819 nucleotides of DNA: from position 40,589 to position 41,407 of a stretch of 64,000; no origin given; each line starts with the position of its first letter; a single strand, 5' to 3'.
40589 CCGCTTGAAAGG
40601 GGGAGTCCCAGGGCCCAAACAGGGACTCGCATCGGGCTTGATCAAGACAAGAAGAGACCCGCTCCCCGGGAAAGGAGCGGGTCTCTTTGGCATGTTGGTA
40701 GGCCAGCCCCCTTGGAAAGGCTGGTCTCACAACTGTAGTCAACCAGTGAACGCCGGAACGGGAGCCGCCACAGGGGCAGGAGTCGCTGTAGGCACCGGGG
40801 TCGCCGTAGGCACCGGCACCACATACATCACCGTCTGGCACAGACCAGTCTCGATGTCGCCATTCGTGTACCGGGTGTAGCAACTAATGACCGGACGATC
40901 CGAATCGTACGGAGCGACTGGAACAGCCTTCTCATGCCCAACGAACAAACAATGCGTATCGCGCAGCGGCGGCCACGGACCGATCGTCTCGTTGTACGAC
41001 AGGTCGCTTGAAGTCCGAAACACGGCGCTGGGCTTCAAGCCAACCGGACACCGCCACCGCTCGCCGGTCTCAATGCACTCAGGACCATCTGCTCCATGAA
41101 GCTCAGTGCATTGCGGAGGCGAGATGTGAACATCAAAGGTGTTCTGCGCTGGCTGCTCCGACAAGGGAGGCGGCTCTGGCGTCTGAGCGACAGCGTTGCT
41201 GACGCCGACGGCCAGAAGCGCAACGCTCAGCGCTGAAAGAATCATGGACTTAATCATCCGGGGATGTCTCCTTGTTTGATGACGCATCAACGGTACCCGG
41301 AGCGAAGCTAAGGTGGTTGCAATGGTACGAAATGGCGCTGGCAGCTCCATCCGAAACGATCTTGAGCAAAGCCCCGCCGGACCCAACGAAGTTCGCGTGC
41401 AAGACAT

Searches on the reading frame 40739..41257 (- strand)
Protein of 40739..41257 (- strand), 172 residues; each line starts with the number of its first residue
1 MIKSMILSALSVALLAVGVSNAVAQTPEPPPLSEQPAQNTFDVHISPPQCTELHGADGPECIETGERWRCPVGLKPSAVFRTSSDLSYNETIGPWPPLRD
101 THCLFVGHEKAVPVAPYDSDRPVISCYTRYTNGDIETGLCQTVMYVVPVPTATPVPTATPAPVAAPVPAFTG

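Call 42: search_protein_families(library=phrogs, proteins=[window:40739-41257:-], max_evalue=0.001)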
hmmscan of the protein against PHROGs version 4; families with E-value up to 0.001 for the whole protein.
window:40739-41257:- (172 aa): 0 families

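Call 57: find_homologous_proteins(query=window:40739-41257:-, max_evalue=0.001)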
Query window:40739-41257:- (172 aa): 4 proteins with E <= 0.001 among 2290 candidates.
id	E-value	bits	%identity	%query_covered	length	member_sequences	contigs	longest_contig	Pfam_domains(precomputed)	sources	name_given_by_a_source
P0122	2.3e-105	368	97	84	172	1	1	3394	-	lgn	-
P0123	2.0e-56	208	69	67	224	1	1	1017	-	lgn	-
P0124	5.0e-42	161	55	83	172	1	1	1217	-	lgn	-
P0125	1.2e-30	124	48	94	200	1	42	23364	PF23677.2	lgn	-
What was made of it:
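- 40739..41257 (-): Convergent 172-aa gene of unknown function. It marks the downstream boundary. Homologues at 97%, 69%, 55% and 48% identity (call 57).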

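Call 58: find_encoding_contigs(protein=P0122, flank=10000, max_places=4)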
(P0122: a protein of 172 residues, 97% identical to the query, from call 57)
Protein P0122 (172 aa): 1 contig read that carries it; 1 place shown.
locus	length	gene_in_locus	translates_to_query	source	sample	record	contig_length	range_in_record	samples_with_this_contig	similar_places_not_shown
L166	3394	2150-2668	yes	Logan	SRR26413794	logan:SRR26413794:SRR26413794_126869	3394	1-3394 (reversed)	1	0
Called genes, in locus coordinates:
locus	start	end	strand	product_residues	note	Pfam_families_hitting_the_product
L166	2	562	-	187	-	?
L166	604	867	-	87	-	-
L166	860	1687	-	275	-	-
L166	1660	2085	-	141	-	-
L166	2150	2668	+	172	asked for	-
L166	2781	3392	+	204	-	?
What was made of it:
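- Gene callers predicted a 204-aa ORF on that strand in R (call 58).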

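Call 59: find_encoding_contigs(protein=P0125, flank=6000, max_places=3)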
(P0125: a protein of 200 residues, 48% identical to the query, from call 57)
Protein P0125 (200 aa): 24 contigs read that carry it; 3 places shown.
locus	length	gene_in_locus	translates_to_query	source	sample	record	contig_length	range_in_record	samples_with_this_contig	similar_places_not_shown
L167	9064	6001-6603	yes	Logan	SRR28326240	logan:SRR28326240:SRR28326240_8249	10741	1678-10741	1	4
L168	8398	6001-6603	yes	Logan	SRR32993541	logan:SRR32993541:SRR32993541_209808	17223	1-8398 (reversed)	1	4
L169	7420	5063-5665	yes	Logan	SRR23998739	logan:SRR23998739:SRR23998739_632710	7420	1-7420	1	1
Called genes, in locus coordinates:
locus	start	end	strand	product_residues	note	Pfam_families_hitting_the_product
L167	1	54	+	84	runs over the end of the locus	-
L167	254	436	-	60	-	-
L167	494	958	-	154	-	-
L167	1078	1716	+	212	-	-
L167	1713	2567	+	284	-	-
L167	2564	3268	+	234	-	PF01171:ATP_bind_3 (faint), PF06508:QueC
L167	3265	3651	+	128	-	PF21818:DUF6884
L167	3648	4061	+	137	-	PF01242:PTPS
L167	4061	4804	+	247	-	PF13353:Fer4_12 (weak), PF04055:Radical_SAM (weak)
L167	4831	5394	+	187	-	PF01227:GTP_cyclohydroI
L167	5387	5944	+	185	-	-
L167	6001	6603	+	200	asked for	PF23677:YnaL (weak)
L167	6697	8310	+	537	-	-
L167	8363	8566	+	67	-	-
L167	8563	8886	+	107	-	-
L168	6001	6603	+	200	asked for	PF23677:YnaL (weak)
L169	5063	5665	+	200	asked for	PF23677:YnaL (weak)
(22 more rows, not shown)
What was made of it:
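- Tried and rejected: P0125 is in an unrelated context (call 59).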

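Call 80: find_encoding_contigs(protein=P0124, flank=10000, max_places=3)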
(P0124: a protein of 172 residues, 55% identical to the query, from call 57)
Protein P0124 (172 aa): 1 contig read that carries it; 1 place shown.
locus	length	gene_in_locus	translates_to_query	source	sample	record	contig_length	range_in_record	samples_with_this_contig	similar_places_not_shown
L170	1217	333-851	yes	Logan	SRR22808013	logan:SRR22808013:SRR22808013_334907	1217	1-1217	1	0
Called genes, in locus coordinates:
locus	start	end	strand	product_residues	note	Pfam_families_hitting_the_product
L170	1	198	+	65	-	?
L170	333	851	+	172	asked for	-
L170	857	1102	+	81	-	-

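Call 81: find_encoding_contigs(protein=P0123, flank=10000, max_places=3)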
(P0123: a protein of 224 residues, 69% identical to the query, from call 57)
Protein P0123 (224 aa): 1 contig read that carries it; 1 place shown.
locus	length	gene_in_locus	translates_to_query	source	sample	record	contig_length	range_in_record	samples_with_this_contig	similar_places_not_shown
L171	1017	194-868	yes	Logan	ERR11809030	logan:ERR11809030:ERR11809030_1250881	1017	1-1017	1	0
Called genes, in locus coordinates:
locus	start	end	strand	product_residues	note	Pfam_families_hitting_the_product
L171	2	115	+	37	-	?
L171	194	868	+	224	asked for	-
